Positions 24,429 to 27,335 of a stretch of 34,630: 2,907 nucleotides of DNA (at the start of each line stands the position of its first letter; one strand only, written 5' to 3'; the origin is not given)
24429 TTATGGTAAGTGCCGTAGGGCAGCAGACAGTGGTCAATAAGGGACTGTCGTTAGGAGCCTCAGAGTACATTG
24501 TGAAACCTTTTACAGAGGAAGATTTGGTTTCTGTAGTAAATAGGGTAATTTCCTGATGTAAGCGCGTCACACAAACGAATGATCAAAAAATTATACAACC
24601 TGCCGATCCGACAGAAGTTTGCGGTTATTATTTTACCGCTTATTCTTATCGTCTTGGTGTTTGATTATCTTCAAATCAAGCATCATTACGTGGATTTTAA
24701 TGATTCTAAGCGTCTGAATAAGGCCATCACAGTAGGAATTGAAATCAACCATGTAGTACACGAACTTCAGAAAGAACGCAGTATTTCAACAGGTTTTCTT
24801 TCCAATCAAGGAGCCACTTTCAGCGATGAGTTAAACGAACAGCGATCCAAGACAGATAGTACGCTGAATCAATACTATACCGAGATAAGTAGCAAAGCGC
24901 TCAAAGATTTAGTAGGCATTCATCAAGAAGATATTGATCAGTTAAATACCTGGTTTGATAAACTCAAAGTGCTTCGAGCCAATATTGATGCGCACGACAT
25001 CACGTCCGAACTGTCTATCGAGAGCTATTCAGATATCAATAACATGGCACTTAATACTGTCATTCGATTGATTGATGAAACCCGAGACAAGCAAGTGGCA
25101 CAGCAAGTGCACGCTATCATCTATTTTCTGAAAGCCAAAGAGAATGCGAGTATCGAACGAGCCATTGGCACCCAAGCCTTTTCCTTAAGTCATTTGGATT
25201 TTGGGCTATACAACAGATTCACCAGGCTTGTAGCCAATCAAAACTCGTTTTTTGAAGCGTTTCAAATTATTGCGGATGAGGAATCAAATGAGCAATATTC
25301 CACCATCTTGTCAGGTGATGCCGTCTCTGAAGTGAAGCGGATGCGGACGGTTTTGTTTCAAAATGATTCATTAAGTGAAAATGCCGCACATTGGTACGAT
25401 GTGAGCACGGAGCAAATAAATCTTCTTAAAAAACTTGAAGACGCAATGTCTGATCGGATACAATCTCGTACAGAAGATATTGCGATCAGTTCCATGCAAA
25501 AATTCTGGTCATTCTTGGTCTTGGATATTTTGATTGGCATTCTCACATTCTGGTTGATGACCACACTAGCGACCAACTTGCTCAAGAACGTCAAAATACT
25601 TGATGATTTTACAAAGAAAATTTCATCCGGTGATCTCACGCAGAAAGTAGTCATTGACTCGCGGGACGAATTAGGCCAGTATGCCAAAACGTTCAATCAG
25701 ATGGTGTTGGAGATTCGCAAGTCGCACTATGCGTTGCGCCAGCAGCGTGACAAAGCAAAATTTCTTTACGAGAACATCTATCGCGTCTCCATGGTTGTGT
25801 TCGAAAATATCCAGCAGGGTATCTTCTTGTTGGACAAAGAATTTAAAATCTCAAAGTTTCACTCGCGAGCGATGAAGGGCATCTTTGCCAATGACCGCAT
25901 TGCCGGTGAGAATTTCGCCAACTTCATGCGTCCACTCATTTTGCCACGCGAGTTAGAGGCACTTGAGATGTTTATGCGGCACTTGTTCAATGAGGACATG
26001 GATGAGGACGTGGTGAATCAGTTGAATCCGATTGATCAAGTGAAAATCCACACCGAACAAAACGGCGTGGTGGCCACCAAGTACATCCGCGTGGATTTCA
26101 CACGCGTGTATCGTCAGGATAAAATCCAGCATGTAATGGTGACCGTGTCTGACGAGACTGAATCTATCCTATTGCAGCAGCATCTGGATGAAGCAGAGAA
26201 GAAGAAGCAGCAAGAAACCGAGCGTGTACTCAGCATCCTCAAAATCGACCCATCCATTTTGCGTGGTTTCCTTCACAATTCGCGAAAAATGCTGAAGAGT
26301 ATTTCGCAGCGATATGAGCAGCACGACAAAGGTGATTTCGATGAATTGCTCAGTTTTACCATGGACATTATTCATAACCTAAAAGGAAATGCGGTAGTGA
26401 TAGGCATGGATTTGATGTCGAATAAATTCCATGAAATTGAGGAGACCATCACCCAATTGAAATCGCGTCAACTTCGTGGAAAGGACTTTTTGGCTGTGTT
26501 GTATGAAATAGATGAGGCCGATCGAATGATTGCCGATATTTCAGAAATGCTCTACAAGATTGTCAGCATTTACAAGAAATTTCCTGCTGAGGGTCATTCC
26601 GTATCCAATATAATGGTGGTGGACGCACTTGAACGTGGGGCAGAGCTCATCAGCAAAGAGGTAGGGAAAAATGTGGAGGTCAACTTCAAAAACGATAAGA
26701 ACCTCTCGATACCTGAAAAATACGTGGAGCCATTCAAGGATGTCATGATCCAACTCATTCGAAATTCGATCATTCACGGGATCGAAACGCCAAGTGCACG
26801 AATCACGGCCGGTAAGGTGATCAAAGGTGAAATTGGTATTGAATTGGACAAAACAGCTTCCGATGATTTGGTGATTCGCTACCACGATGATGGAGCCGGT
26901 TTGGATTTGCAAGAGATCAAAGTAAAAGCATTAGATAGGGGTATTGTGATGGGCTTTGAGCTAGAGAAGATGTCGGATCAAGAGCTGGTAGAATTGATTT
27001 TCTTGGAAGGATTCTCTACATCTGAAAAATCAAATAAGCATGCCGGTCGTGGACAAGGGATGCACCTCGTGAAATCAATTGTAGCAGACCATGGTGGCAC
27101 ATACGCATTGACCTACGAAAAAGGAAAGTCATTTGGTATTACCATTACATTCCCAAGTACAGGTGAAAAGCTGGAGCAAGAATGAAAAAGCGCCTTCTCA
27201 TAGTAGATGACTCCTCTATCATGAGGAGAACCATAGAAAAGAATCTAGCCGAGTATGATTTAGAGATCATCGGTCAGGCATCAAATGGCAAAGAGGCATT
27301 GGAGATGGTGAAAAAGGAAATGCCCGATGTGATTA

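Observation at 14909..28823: Fourteen-gene, two-kinase chemosensory (Che-like) supercluster in a Bacteroidota-type context with no motility apparatus in view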

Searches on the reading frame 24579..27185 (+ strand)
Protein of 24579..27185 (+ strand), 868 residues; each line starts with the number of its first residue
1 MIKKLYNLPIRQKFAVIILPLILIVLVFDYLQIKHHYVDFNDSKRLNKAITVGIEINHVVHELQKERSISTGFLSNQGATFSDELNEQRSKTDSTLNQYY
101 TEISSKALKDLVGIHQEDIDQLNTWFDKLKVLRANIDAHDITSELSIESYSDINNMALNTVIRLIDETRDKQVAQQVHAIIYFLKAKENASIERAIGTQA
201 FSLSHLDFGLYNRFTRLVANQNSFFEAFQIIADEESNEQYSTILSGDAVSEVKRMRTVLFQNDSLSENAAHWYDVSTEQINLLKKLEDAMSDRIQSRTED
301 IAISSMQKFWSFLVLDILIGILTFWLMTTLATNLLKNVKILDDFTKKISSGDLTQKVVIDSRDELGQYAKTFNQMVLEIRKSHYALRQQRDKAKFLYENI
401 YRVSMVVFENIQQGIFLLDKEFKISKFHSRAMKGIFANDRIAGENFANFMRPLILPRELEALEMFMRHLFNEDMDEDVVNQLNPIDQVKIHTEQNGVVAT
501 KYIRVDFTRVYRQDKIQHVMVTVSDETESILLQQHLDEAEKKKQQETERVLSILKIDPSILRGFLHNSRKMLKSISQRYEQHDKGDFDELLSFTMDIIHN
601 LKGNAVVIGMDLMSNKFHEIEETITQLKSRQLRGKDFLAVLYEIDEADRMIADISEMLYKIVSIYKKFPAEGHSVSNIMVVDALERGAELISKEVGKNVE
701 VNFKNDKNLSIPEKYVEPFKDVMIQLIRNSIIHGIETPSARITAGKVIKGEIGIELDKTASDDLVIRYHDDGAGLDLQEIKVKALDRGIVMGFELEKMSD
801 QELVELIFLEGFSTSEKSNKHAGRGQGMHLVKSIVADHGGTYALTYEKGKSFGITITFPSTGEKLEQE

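Call 4: search_protein_families(library=pfam, proteins=[window:24579-27185:+], max_evalue=0.01)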
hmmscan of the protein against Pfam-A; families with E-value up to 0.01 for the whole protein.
window:24579-27185:+ (868 aa): 4 families
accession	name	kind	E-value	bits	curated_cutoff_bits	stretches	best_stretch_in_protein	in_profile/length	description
PF08376.15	NIT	-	2e-49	169.6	24.9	1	59-295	2-239/239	Nitrate and nitrite sensing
PF02518.31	HATPase_c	-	1.1e-10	42.4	26.4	1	721-860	8-109/111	Histidine kinase-, DNA gyrase B-, and HSP90-like ATPase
PF00672.30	HAMP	-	1.2e-06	29.2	25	1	345-380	17-52/53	HAMP domain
PF01627.28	Hpt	-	0.00095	19.8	24.6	1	560-646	2-80/84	Hpt domain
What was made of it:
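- On CheA (for the NIT kinase, 24579-27185): Pfam Hpt 9.5e-4 (call 4). The protein ends 8 residues after HATPase_c (call 4).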

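Call 7: search_protein_families(library=ncbifam, proteins=[window:24579-27185:+], max_evalue=0.01)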
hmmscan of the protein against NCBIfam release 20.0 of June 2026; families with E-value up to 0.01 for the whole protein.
window:24579-27185:+ (868 aa): 13 families
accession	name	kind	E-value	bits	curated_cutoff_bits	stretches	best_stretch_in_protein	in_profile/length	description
NF041336.1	CheA_Halo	equivalog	5.6e-34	117.8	950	2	680-861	359-538/666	chemotaxis protein CheA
NF007835.0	PRK10547.1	equivalog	7.5e-26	90.9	793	1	695-861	363-524/670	chemotaxis protein CheA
NF007837.0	PRK10549.1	equivalog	2e-12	46.6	603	1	291-383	147-237/466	envelope stress sensor histidine kinase BaeS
NF012163.2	BaeS_SmeS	equivalog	2.3e-11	43.3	500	1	296-385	151-239/457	sensor histidine kinase efflux regulator BaeS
NF058645.1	MCPCtpMPsAe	equivalog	1.2e-08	34.3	900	1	285-381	184-278/558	methyl-accepting chemotaxis protein CtpM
NF033092.0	HK_WalK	equivalog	6.1e-08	31.7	725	1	293-393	160-260/594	cell wall metabolism sensor histidine kinase WalK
NF047851.1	MCPCitTducer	equivalog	2e-06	27.2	900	1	300-391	185-274/553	methyl-accepting chemotaxis citrate transducer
NF007896.0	PRK10600.1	equivalog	9.9e-06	24.5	578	1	268-389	116-233/598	nitrate/nitrite two-component system sensor histidine kinase NarX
NF041210.1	his_kin_PieS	equivalog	6.9e-05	22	850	1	312-395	168-253/474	two component system sensor histidine kinase PieS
NF046044.1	PnpS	equivalog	0.00014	21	400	0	634-780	206-334/390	two-component system histidine kinase PnpS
NF011615.0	PRK15041.1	equivalog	0.00037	19.3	947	1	304-383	188-267/554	methyl-accepting chemotaxis protein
NF040691.1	MtrAB_MtrB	equivalog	0.001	18.2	450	1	311-380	193-258/507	MtrAB system histidine kinase MtrB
NF007688.0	PRK10364.1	equivalog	0.0031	16.3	479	1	819-865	410-456/460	two-component system sensor histidine kinase ZraS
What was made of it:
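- On CheA (for the NIT kinase, 24579-27185): NCBIfam CheA_Halo 5.6e-34 over residues 680-861 (call 7).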

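Call 9: find_encoding_contigs(protein=window:24579-27185:+, flank=10000, max_places=6)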
Protein window:24579-27185:+ (868 aa): no gene with exactly this product is on record in the collection.
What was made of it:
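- Tried and rejected: Exact look-up of the NIT kinase found no identical gene on record (call 9).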

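Call 11: find_homologous_proteins(query=window:24579-27185:+, max_evalue=1e-10)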
Query window:24579-27185:+ (868 aa): 316 proteins with E <= 1e-10 among 8000 candidates; the best 120 are listed.
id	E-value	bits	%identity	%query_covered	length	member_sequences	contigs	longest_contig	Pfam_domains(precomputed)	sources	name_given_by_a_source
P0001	0.0e+0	1888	100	100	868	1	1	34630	PF00672.31,PF02518.32,PF08376.16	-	-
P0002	0.0e+0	1666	87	100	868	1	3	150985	PF00672.31,PF02518.32,PF08376.16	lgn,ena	-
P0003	0.0e+0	1529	80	100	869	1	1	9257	PF00672.31,PF02518.32,PF08376.16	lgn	-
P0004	0.0e+0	1464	76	100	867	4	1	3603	PF02518.32,PF08376.16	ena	-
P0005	0.0e+0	1365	71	100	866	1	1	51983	PF00672.31,PF02518.32,PF08376.16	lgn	-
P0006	0.0e+0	1362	71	99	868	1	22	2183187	PF00672.31,PF02518.32,PF08376.16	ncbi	ncbi:MAG: nitrate- and nitrite sensing domain-containing protein [Ekhidna sp.]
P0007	0.0e+0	1361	72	99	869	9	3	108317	PF00672.31,PF02518.32,PF08376.16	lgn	-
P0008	0.0e+0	1357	70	99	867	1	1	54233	PF00672.31,PF02518.32,PF08376.16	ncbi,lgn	-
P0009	0.0e+0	1354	71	99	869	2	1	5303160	PF00672.31,PF02518.32,PF08376.16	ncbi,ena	-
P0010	0.0e+0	1353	71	99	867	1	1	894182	PF00672.31,PF02518.32,PF08376.16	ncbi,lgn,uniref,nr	ncbi:Histidine kinase-, DNA gyrase B-, and HSP90-like ATPase [Ekhidna lutea]|uniref:histidine kinase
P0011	0.0e+0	1353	71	99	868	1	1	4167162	PF00672.31,PF02518.32,PF08376.16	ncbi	-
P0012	0.0e+0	1349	71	99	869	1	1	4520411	PF00672.31,PF02518.32,PF08376.16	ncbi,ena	ncbi:nitrate- and nitrite sensing domain-containing protein [Ekhidna sp.]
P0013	0.0e+0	1349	71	99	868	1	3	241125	PF00672.31,PF02518.32,PF08376.16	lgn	-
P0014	0.0e+0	1349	70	100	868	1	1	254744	PF02518.32,PF08376.16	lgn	-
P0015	0.0e+0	1348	70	99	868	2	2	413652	PF00672.31,PF02518.32,PF08376.16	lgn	-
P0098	0.0e+0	1103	59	98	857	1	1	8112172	PF00672.31,PF02518.32,PF08376.16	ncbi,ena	-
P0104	0.0e+0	1089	57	100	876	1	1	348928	PF00672.31,PF02518.32,PF08376.16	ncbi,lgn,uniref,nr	ncbi:nitrate- and nitrite sensing domain-containing protein [Marinoscillum furvescens]|uniref:histid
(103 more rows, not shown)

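Call 12: find_encoding_contigs(protein=P0010, flank=10000, max_places=2)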
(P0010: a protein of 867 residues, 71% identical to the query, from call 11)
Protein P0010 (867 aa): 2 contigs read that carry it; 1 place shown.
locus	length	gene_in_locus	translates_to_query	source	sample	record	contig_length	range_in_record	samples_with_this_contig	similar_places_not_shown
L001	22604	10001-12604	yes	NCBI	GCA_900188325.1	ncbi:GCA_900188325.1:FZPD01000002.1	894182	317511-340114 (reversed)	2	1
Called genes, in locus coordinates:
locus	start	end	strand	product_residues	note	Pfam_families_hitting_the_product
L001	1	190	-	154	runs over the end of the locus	PF09834:DUF2061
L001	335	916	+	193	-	PF01584:CheW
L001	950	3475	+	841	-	PF18947:HAMP_2, PF00672:HAMP (weak), PF00015:MCPsignal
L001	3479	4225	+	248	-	PF00142:Fer4_NifH (faint), PF01656:CbiA, PF02374:ArsA_ATPase (weak), PF06564:CBP_BcsQ, PF09140:MipZ, PF10609:ParA, PF13614:AAA_31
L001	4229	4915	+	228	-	PF01584:CheW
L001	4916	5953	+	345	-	PF00072:Response_reg, PF01339:CheB_methylest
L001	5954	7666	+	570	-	PF01627:Hpt, PF02895:H-kinase_dim, PF02518:HATPase_c, PF01584:CheW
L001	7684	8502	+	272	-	PF03705:CheR_N, PF01739:CheR, PF13489:Methyltransf_23 (weak), PF13847:Methyltransf_31 (faint), PF08242:Methyltransf_12 (faint), PF13649:Methyltransf_25 (faint)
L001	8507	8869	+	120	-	PF00072:Response_reg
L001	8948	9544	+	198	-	-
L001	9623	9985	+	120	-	PF00072:Response_reg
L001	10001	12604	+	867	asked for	PF08376:NIT, PF00672:HAMP (faint), PF02518:HATPase_c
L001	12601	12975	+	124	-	PF00072:Response_reg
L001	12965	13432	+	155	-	PF13690:CheX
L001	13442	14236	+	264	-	-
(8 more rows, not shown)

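Call 13: find_encoding_contigs(protein=P0104, flank=10000, max_places=2)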
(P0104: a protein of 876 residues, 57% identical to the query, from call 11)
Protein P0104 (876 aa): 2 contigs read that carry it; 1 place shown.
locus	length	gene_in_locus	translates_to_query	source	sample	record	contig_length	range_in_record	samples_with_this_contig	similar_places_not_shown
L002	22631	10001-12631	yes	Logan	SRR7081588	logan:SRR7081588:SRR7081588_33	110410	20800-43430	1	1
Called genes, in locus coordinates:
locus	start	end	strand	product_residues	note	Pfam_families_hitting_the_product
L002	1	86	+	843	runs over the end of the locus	PF02743:dCache_1, PF00672:HAMP (faint), PF18947:HAMP_2, PF00015:MCPsignal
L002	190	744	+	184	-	PF01584:CheW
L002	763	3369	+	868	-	PF00672:HAMP (faint), PF18947:HAMP_2, PF00015:MCPsignal, PF00989:PAS, PF08448:PAS_4, PF13426:PAS_9 (weak)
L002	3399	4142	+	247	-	PF00142:Fer4_NifH (faint), PF01656:CbiA, PF02374:ArsA_ATPase (weak), PF06564:CBP_BcsQ, PF09140:MipZ (weak), PF10609:ParA, PF13614:AAA_31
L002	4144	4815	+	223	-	PF01584:CheW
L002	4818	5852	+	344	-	PF00072:Response_reg, PF01339:CheB_methylest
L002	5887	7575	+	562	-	PF01627:Hpt, PF02895:H-kinase_dim, PF02518:HATPase_c, PF01584:CheW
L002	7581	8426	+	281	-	PF03705:CheR_N, PF01739:CheR, PF13489:Methyltransf_23 (weak), PF08241:Methyltransf_11 (faint), PF08242:Methyltransf_12 (faint), PF13649:Methyltransf_25 (faint), PF13847:Methyltransf_31 (weak)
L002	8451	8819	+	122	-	PF00072:Response_reg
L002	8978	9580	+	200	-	-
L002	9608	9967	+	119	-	PF00072:Response_reg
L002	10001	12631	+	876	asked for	PF08376:NIT, PF00672:HAMP (weak), PF02518:HATPase_c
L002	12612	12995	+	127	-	PF00072:Response_reg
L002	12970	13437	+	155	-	PF13690:CheX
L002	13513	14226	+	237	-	PF07228:SpoIIE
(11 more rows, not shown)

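Call 14: find_encoding_contigs(protein=P0098, flank=10000, max_places=2)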
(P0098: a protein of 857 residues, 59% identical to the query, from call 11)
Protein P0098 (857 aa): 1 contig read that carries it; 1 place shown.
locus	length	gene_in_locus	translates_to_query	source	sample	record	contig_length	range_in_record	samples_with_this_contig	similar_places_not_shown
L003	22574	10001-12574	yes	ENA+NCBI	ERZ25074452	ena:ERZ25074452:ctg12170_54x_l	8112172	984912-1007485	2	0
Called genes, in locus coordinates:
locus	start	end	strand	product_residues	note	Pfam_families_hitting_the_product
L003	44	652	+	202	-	PF01584:CheW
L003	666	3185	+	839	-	PF02743:dCache_1, PF00672:HAMP (faint), PF18947:HAMP_2, PF00015:MCPsignal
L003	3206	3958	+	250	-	PF00142:Fer4_NifH (faint), PF01656:CbiA, PF02374:ArsA_ATPase (weak), PF06564:CBP_BcsQ, PF07015:VirC1 (faint), PF09140:MipZ, PF10609:ParA, PF13614:AAA_31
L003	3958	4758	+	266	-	PF01584:CheW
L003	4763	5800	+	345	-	PF00072:Response_reg, PF01339:CheB_methylest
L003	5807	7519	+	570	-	PF01627:Hpt, PF02895:H-kinase_dim (weak), PF02518:HATPase_c, PF01584:CheW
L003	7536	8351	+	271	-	PF03705:CheR_N, PF13649:Methyltransf_25 (faint), PF01739:CheR, PF08242:Methyltransf_12 (faint)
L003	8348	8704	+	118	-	PF00072:Response_reg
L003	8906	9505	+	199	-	-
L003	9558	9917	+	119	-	PF00072:Response_reg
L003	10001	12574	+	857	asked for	PF08376:NIT, PF00672:HAMP (weak), PF02518:HATPase_c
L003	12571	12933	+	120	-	PF00072:Response_reg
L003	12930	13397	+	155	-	PF13690:CheX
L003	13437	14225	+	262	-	PF07228:SpoIIE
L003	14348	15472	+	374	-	-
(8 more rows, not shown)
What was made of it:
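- Checked: The same gene order recurs with different flanks in Ekhidna lutea, Marinoscillum furvescens and an 8.1-Mb Cyclobacteriaceae MAG (calls 12-14).
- Full 14-gene synteny with different flanks: calls 12-14.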

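Call 23: find_related_loci(query=A1, collection=genome_contigs, flank=10000)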
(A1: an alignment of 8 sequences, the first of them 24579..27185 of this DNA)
Query A1 (868 aa) in genome_contigs; peptide patterns used: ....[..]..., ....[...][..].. (x = any residue, [..] = any of these).
221 stretches matched a pattern; 88 encode a relative of the query (tblastn E <= 1e-3); the best 80 are kept; 76 distinct loci.
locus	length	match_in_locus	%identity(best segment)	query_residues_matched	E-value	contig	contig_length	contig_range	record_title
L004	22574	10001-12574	73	1-859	0e+0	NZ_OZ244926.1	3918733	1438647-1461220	MAG: Ekhidna sp. isolate e707b15b-2d61-49d4-a8d2-cbb35840773c chromosome 1, complete sequence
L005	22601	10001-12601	71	1-868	0e+0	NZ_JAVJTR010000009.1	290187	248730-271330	MAG: Ekhidna sp. isolate B1-GNL1-04 k141_21471, whole genome shotgun sequence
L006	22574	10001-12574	72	1-859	0e+0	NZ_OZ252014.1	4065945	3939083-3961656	MAG: Ekhidna sp. isolate e29e0121-e1b8-4a42-b41d-e37288f8bc50 chromosome 1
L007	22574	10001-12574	71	1-859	0e+0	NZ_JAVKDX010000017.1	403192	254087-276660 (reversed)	MAG: Ekhidna sp. isolate E2-BRE-04 k141_10035, whole genome shotgun sequence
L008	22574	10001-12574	71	1-859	0e+0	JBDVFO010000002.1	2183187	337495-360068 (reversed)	MAG: Ekhidna sp. isolate LC.102.F.A1_144_55 LC_102_F_A1_144_55_000000000002, whole genome shotgun sequence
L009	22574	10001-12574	71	1-859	0e+0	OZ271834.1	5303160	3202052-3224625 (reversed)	MAG: Ekhidna sp. isolate 422ce38f-7c21-4f86-9ea3-bba0ab943fef genome assembly, chromosome: 1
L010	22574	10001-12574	71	1-859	0e+0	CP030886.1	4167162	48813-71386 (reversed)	MAG: Cytophagaceae bacterium isolate ECT2AJA-110-C chromosome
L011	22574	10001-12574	70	1-859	0e+0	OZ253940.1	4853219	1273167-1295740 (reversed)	MAG: Ekhidna sp. isolate c52fc824-8bba-4eb9-a90f-18e0d147ea12 genome assembly, chromosome: 1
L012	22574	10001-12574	70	1-859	0e+0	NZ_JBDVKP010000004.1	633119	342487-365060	MAG: Ekhidna sp. isolate LC.10.F.D3_173_25 LC_10_F_D3_173_25_000000000004, whole genome shotgun sequence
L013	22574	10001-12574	71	1-859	0e+0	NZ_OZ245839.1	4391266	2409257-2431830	MAG: Ekhidna sp. isolate e9068e2d-2860-4aa3-9f79-688275cc601e chromosome 1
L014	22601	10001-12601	70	1-868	0e+0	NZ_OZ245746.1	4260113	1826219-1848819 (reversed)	MAG: Ekhidna sp. isolate 3d8770c2-9a33-4051-8501-e705022c47d6 chromosome 1, complete sequence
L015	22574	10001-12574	71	1-859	0e+0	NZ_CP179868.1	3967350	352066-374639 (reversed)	Ekhidna sp. To15 chromosome, complete genome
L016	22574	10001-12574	70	1-859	0e+0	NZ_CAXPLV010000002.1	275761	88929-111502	MAG: Ekhidna sp. isolate 02um_A1Z0718_1.18 k127_609884, whole genome shotgun sequence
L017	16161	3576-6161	70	1-863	0e+0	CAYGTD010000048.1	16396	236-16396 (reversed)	MAG TPA_asm: uncultured Roseivirgaceae bacterium isolate ERP117304_co2_58 genome assembly, contig: NODE_2896_length_1639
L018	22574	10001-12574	71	1-859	0e+0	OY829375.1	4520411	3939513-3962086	MAG: Ekhidna sp. isolate 7368ff1e-2d32-42b0-92be-6699bdb098de genome assembly, chromosome: 1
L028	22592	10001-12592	61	1-864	0e+0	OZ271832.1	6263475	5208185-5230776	MAG: Cyclobacteriaceae bacterium isolate f9502755-0c46-4213-972b-6ccf58d648e9 genome assembly, chromosome: 1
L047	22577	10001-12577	54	1-859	0e+0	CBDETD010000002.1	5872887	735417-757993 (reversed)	MAG: Cyclobacteriaceae bacterium isolate 2f311e49-8876-4212-8e40-171587dd0d75 genome assembly, contig: contig_2, whole g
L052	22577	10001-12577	55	2-859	0e+0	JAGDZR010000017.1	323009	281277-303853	MAG: Cyclobacteriaceae bacterium isolate FR12bac5 FR12DL_contig_3819, whole genome shotgun sequence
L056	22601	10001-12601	54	2-867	0e+0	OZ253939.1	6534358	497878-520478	MAG: Cyclobacteriaceae bacterium isolate eee96a46-ca30-49ea-ac7f-a37d19bfbf08 genome assembly, chromosome: 1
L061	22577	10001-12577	55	1-859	0e+0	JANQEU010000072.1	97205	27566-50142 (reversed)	MAG: Cyclobacteriaceae bacterium isolate PL23a_bin.46 k99_945018, whole genome shotgun sequence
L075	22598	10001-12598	56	2-867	0e+0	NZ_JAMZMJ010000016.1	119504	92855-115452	Marinoscillum pacificum strain MRN461 NODE_16_length_119504_cov_75.838847, whole genome shotgun sequence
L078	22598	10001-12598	56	2-867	0e+0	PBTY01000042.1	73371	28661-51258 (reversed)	MAG: Rickettsiales bacterium isolate NP5 77368, whole genome shotgun sequence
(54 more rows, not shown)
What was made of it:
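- Host clade: all 76 related loci are from Cytophagales-type genomes (Ekhidna, Marinoscillum, Cyclobacteriaceae or Roseivirgaceae MAGs), apart from one contig binned as 'Rickettsiales' (L078, probably mis-binned) (calls 11, 23).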
